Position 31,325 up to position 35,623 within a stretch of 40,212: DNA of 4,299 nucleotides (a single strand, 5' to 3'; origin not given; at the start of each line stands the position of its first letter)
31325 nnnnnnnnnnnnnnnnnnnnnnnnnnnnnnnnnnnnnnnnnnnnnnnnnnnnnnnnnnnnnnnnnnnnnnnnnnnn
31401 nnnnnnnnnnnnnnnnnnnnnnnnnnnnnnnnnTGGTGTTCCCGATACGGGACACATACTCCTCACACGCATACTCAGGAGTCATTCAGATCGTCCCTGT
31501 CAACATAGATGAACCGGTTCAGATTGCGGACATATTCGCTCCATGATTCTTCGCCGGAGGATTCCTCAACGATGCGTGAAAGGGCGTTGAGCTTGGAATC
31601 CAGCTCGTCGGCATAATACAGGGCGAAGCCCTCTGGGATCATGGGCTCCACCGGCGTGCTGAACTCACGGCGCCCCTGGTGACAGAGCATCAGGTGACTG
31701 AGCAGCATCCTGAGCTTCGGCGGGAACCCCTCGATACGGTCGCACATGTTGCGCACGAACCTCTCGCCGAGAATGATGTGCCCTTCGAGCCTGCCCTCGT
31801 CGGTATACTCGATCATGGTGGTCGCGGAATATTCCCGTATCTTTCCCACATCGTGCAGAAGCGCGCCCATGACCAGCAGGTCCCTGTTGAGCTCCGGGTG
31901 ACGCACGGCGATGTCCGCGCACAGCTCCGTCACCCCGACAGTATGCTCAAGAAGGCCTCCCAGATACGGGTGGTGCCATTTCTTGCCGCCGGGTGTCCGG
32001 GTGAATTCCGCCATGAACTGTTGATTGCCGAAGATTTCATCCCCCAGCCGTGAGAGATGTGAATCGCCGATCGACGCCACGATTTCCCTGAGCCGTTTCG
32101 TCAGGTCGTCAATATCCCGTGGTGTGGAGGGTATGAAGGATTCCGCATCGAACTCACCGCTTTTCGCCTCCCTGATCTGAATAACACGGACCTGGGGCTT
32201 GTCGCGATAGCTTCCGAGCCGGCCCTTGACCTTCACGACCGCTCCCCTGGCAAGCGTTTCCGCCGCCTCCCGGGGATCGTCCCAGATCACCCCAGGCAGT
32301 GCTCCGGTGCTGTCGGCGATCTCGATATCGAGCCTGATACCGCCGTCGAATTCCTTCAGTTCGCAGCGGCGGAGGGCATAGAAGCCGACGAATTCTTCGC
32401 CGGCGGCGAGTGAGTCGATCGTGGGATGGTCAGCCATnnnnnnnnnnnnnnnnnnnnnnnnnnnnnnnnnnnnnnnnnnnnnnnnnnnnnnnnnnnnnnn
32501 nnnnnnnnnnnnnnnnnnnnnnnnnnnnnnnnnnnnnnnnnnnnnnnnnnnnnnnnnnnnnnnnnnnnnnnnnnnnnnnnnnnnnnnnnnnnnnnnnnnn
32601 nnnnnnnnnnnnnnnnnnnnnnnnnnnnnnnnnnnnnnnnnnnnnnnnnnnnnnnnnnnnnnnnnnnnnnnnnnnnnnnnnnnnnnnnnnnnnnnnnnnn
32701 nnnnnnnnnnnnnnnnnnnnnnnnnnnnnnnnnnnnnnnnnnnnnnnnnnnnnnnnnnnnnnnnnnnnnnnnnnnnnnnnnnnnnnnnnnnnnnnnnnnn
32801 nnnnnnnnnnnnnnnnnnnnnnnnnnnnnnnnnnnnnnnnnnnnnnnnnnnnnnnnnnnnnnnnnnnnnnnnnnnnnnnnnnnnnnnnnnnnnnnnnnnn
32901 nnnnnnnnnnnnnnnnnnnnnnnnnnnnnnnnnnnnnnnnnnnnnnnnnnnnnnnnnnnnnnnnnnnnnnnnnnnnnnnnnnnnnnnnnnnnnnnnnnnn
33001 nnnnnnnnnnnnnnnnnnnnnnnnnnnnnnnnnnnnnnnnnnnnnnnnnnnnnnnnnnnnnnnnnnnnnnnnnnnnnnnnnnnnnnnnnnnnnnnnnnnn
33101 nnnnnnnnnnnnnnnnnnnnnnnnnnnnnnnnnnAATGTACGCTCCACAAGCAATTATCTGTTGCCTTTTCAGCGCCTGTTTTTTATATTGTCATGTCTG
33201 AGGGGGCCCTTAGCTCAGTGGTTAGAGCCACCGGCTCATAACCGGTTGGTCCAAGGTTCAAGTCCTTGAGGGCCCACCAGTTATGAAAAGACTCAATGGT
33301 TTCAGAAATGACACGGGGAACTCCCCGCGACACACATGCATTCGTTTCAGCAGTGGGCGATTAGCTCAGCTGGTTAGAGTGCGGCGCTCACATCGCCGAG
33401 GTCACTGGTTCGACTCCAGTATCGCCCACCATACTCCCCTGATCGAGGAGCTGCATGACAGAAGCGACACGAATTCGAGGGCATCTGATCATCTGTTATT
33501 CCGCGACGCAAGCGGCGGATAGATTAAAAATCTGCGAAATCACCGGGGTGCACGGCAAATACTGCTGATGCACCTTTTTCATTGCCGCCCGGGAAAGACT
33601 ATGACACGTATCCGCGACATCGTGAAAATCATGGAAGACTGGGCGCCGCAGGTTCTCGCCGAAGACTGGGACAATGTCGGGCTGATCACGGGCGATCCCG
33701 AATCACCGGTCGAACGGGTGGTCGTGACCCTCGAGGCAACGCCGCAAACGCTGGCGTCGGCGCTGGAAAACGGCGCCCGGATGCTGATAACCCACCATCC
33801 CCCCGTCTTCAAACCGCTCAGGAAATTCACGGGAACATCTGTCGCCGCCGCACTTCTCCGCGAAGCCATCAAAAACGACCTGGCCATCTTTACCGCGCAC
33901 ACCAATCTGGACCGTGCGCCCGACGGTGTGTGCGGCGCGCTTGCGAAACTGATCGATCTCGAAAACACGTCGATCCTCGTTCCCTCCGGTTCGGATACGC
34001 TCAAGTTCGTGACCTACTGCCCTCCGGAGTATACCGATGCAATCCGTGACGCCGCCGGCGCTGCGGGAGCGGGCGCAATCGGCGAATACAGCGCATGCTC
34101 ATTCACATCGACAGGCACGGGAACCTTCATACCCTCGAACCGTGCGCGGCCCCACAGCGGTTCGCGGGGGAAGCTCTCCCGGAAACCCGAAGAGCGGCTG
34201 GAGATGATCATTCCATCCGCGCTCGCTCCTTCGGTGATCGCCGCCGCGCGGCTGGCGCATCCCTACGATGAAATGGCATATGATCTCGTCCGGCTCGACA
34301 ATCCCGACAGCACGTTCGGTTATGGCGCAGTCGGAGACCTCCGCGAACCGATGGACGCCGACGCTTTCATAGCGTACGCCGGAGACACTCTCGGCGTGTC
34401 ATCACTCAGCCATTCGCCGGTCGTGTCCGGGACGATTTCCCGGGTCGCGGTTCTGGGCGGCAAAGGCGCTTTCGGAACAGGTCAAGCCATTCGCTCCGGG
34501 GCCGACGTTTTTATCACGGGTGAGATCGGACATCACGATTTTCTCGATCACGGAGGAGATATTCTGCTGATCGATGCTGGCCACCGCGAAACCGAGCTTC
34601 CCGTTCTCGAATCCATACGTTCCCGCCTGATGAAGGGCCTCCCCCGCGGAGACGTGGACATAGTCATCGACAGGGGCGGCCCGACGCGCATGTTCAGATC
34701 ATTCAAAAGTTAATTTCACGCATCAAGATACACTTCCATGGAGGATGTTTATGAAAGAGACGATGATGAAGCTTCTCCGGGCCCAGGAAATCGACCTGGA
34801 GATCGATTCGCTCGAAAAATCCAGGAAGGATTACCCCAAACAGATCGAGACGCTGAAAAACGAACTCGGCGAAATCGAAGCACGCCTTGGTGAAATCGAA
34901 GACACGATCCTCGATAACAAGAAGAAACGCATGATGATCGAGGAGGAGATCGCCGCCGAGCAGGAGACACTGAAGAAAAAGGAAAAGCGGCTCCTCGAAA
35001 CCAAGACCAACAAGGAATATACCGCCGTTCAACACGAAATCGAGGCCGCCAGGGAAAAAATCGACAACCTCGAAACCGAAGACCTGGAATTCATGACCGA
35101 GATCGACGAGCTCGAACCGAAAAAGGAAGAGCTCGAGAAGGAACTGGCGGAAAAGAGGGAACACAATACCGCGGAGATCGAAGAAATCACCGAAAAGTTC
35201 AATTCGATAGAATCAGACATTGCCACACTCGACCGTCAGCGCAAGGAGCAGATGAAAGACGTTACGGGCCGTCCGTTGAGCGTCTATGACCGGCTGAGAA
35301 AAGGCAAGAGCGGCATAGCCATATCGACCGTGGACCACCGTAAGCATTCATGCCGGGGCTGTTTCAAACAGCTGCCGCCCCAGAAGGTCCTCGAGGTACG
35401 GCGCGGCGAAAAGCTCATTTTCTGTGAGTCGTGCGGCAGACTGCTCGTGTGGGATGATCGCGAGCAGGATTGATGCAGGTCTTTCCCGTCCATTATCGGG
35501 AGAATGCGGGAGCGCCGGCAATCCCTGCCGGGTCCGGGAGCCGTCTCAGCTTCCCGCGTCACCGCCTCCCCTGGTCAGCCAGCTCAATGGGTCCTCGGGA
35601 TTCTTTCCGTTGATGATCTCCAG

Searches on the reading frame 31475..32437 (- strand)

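Call 73: search_protein_families(library=pfam, proteins=[window:31475-32437:-], max_evalue=0.00001)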
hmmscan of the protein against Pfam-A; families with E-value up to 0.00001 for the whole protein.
window:31475-32437:- (320 aa): 2 families
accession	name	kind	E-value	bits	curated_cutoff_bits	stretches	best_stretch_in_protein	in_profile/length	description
PF01966.28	HD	-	1.3e-16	61.4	22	1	163-280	2-114/116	HD domain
PF01336.31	tRNA_anti-codon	-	2.1e-06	28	27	1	31-89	13-73/75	OB-fold nucleic acid binding domain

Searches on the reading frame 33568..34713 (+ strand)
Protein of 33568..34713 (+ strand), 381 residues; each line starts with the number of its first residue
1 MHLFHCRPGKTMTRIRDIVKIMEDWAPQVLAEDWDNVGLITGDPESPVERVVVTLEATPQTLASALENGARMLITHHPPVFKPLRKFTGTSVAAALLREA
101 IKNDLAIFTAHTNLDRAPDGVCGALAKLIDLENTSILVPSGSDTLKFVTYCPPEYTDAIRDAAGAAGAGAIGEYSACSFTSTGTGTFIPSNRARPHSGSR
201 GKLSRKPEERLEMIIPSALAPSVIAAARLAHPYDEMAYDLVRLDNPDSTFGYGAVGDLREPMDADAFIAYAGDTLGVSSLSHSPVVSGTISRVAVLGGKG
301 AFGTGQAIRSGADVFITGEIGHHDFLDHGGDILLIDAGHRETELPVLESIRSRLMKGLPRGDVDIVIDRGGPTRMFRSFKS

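Call 73: search_protein_families(library=pfam, proteins=[window:33568-34713:+], max_evalue=0.00001)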
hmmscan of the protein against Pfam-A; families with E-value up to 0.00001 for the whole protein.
window:33568-34713:+ (381 aa): 1 family
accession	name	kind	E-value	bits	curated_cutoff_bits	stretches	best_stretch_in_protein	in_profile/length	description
PF01784.24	DUF34_NIF3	-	2.9e-65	220.9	23.4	1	14-364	2-246/256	Duf34/NIF3 (NGG1p interacting factor 3)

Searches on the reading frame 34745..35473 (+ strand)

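Call 73: search_protein_families(library=pfam, proteins=[window:34745-35473:+], max_evalue=0.00001)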
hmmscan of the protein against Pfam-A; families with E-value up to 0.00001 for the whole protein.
window:34745-35473:+ (242 aa): 2 families
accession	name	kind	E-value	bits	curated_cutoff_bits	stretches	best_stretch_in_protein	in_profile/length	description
PF24481.2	CT398_CC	-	4.9e-13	49.7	27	1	14-187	2-178/180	CT398-like coiled coil hairpin domain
PF02591.20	Zn_ribbon_9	-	4e-12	46.5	29.1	1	202-234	1-33/33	C4-type zinc ribbon domain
